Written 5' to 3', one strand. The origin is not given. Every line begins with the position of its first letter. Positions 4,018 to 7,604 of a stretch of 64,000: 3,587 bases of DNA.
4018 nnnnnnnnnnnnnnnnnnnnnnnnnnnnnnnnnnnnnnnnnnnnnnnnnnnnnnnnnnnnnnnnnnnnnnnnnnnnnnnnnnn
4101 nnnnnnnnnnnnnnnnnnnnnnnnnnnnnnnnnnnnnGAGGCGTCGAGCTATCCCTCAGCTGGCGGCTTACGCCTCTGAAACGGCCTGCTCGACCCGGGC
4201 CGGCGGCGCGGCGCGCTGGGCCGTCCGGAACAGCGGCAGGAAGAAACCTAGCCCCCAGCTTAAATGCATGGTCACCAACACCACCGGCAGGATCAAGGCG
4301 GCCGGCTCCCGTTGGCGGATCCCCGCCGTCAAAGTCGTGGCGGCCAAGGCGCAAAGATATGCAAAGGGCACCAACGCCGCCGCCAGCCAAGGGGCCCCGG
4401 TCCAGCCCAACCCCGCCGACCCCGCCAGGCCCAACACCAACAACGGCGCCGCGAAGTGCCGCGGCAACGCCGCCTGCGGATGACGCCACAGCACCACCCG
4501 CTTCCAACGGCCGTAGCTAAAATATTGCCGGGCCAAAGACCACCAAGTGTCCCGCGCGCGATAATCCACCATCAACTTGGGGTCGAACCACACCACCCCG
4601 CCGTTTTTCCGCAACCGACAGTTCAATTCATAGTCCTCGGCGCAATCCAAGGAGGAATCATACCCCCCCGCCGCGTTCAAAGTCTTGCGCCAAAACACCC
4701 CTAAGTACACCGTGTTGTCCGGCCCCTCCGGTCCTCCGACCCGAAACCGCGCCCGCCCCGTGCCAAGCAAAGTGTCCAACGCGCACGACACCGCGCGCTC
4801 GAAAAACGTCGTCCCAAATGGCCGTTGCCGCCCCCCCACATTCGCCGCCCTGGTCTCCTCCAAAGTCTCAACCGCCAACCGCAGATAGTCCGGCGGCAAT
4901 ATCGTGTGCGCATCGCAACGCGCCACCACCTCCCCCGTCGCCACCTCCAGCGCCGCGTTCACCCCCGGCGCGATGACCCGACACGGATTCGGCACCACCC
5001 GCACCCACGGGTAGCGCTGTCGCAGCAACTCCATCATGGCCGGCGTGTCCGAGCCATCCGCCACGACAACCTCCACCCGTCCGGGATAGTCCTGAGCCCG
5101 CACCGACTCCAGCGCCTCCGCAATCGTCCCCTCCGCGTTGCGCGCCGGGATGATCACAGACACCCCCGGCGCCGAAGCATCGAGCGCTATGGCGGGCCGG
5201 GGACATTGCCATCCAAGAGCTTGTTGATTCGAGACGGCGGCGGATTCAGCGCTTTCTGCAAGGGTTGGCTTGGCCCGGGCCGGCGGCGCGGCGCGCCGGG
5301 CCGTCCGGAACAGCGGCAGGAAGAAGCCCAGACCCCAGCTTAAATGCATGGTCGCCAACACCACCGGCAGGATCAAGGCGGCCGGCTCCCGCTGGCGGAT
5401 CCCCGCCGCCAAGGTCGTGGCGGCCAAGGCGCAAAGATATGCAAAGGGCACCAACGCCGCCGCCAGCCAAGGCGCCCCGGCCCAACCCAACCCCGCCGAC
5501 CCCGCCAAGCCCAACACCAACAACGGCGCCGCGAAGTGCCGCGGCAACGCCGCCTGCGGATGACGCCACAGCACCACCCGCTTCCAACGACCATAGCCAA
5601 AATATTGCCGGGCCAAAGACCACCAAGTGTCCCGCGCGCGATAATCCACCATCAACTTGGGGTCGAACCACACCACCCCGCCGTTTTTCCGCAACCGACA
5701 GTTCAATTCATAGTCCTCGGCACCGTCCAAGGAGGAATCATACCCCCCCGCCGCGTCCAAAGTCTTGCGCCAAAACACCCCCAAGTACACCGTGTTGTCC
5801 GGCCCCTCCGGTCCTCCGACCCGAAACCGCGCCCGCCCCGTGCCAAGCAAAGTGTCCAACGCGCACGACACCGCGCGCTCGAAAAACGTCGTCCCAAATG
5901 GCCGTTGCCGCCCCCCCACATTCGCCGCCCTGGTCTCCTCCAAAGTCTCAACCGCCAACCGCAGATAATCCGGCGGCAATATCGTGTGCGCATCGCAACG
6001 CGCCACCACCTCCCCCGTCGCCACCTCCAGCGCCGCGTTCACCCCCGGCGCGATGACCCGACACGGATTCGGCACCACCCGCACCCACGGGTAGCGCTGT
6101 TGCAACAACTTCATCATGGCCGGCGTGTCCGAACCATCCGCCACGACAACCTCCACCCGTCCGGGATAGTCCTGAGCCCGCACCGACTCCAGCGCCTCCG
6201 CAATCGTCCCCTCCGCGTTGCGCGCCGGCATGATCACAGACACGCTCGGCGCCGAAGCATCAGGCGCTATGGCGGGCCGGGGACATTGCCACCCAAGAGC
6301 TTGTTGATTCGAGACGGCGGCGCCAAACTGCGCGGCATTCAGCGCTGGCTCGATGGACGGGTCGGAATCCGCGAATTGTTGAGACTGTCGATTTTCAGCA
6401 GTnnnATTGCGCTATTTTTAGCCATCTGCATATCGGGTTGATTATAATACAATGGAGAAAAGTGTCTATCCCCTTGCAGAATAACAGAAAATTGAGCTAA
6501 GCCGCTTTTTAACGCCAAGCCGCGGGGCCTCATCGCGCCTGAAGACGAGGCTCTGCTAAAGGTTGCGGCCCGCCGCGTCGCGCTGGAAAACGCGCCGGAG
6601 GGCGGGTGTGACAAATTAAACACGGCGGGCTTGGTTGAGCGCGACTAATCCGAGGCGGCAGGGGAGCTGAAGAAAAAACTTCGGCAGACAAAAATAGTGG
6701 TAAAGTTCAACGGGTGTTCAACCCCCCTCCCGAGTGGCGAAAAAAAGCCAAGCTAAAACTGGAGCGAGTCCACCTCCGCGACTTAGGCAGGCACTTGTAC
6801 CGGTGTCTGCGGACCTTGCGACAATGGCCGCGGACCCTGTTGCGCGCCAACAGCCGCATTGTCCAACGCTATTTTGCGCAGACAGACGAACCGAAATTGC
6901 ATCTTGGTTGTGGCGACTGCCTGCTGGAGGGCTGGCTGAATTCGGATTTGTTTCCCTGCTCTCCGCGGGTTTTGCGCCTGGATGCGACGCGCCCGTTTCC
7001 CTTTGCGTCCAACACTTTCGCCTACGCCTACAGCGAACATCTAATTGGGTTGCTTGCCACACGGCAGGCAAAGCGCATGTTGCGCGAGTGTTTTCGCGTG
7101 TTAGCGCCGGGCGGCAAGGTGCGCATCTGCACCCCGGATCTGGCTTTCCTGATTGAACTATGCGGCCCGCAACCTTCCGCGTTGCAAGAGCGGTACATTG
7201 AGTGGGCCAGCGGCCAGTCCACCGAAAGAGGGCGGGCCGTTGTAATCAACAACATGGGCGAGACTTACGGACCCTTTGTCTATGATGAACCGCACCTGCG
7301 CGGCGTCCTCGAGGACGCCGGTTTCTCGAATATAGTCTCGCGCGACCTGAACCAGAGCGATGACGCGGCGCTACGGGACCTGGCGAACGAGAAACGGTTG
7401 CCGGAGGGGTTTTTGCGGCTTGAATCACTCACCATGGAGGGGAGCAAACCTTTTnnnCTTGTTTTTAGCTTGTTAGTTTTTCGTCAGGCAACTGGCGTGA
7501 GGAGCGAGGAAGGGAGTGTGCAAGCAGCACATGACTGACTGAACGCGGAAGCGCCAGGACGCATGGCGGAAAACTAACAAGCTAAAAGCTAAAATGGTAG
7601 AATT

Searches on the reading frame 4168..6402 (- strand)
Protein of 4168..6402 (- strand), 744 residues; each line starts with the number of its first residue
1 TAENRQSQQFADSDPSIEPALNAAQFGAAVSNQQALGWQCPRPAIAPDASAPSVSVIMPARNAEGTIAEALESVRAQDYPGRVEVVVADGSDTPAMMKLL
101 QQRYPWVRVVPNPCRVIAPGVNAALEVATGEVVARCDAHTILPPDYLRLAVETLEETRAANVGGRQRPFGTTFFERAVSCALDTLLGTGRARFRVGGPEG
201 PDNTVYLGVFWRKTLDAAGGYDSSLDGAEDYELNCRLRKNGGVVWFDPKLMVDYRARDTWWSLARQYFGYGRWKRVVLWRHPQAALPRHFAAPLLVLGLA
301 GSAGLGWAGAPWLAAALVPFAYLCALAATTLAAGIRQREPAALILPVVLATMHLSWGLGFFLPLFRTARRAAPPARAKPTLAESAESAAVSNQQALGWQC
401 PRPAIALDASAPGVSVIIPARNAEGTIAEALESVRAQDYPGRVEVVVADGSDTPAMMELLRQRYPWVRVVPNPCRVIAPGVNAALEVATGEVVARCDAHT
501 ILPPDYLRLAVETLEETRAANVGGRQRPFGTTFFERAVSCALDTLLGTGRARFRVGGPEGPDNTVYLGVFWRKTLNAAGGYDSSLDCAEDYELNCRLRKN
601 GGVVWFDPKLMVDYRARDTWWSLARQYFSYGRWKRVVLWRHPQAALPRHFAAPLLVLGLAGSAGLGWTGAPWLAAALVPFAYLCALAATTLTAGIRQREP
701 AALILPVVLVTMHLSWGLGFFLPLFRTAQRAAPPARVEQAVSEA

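Call 6: search_protein_families(library=pfam, proteins=[window:4168-6402:-], max_evalue=1)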
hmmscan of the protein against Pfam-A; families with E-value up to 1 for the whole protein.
window:4168-6402:- (744 aa): 11 families
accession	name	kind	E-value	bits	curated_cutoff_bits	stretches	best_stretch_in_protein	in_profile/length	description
PF00535.33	Glycos_transf_2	-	5e-48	163.6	23.3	2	55-213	1-162/168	Glycosyl transferase family 2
PF13641.12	Glyco_tranf_2_3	-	3.9e-29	102.8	27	2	412-627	1-224/230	Glycosyltransferase like family 2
PF13632.12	Glyco_trans_2_3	-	1.6e-12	48.1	27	2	497-682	6-192/198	Glycosyl transferase family group 2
PF13506.12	Glyco_transf_21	-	1.1e-11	44.9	21.7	2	123-266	24-168/174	Glycosyl transferase family 21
PF12320.13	SbcD_C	-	4.9e-05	24.1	24.4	1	424-469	9-52/94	Type 5 capsule protein repressor C-terminal domain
PF15915.11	BAT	-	0.0061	16.8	25.8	0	431-470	100-139/156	GAF and HTH_10 associated domain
PF19522.4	DUF6052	-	0.011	16.5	25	0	451-499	6-52/61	Family of unknown function (DUF6052)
PF22954.2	DUF7027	-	0.031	14.6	27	0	310-350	36-75/100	Domain of unknown function (DUF7027)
PF13750.12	Big_3_3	-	0.18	11.9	27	0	42-76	36-70/157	Bacterial Ig-like domain (group 3)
PF18844.6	baeRF_family2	-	0.35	11.4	26.9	0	122-162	75-115/149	Bacterial archaeo-eukaryotic release factor family 2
PF01476.26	LysM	-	0.42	11.1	20.9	0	257-267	6-16/43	LysM domain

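Call 70: search_protein_families(library=ncbifam, proteins=[window:4168-6402:-], max_evalue=0.01)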
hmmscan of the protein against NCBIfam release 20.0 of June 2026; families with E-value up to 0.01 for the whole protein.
window:4168-6402:- (744 aa): 23 families
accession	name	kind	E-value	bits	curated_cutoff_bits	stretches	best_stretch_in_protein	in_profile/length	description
TIGR03965.1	mycofact_glyco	equivalog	4e-54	184.2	280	2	402-698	64-364/467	mycofactocin biosynthesis glycosyltransferase MftF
NF041875.1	EPS_EpsD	equivalog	8.9e-34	117.3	370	2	414-643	1-236/325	exopolysaccharide biosynthesis glycosyltransferase EpsD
TIGR04283.1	glyco_like_mftF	equivalog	7.5e-23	81.3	182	2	414-616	1-188/221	TIGR04283 family arsenosugar biosynthesis glycosyltransferase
TIGR03937.1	PgaC_IcaA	equivalog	3.2e-22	79.1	422.3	2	409-643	42-279/407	poly-beta-1,6-N-acetyl-D-glucosamine synthase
NF041394.1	GtaseAglG_Halo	equivalog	1.8e-21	76.8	440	2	414-638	3-242/304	glucosyl-dolichyl phosphate glucuronosyltransferase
TIGR03472.1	HpnI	equivalog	3e-20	72.4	310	2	26-347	16-337/373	bacteriohopanetetrol glucosamine biosynthesis glycosyltransferase HpnI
TIGR03469.1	HpnB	hypoth_equivalog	4.7e-18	65.4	379.25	2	406-452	38-84/386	hopene-associated glycosyltransferase HpnB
NF007482.0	PRK10073.1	equivalog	1.2e-16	60.6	423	2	410-506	4-102/334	glycosyltransferase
TIGR04242.1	nodulat_NodC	equivalog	9.8e-16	57.7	550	2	48-157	44-159/395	chitooligosaccharide synthase NodC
NF053739.1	GlytfEpsEBac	equivalog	2.8e-15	56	450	2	52-164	1-117/265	glycosyltransferase EpsE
NF047683.1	TeichurnBiosyTuaG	equivalog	2.9e-13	50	400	2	51-156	5-113/252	teichuronic acid biosynthesis protein TuaG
NF038299.1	EPS_HpsN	equivalog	1.7e-12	47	425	2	52-163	1-116/317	hormogonium polysaccharide biosynthesis glycosyltransferase HpsN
TIGR03111.1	glyc2_xrt_Gpos1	hypoth_equivalog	3.2e-10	39.4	363.95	2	46-157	43-159/439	TIGR03111 family XrtG-associated glycosyltransferase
NF010496.0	PRK13915.1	equivalog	2e-08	33.7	262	2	51-93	30-74/307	glucosyl-3-phosphoglycerate synthase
NF050050.1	ProtGlycPglI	equivalog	1e-06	28.4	500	0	52-151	2-105/306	GalNAc(5)-diNAcBac-PP-undecaprenol beta-1,3-glucosyltransferase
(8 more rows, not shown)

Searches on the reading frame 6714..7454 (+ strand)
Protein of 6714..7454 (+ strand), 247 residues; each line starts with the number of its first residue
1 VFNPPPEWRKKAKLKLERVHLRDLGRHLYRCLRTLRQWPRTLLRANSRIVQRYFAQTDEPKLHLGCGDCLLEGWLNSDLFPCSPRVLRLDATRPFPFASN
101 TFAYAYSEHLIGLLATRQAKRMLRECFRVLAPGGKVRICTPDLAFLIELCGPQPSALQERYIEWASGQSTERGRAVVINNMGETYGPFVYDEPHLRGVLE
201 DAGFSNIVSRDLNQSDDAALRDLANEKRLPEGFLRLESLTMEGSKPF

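Call 6: search_protein_families(library=pfam, proteins=[window:6714-7454:+], max_evalue=1)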
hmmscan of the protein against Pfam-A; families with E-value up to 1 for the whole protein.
window:6714-7454:+ (247 aa): 4 families
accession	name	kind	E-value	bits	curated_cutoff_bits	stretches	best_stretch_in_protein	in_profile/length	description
PF08241.18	Methyltransf_11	-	2.1e-05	25.5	21.2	1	85-136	45-93/95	Methyltransferase domain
PF13649.12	Methyltransf_25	-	3.7e-05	24.8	27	1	85-134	49-97/97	Methyltransferase domain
PF13489.12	Methyltransf_23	-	0.0061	16.7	27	1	98-207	78-162/164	Methyltransferase domain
PF01209.24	Ubie_methyltran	-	0.055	13.2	20.1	1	96-138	111-151/233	ubiE/COQ5 methyltransferase family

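Call 70: search_protein_families(library=ncbifam, proteins=[window:6714-7454:+], max_evalue=0.01)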
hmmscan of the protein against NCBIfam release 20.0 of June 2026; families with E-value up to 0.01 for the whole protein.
window:6714-7454:+ (247 aa): 2 families
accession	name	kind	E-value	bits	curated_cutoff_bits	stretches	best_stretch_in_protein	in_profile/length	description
NF045667.1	MTase_DVU1556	equivalog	0.0032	16.9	155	1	86-137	70-118/213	DVU_1556 family methyltransferase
NF040539.1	AST_met_ArsM_2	exception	0.0089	15.9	240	0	95-135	122-160/262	putative arsinothricin biosynthesis methyltransferase ArsM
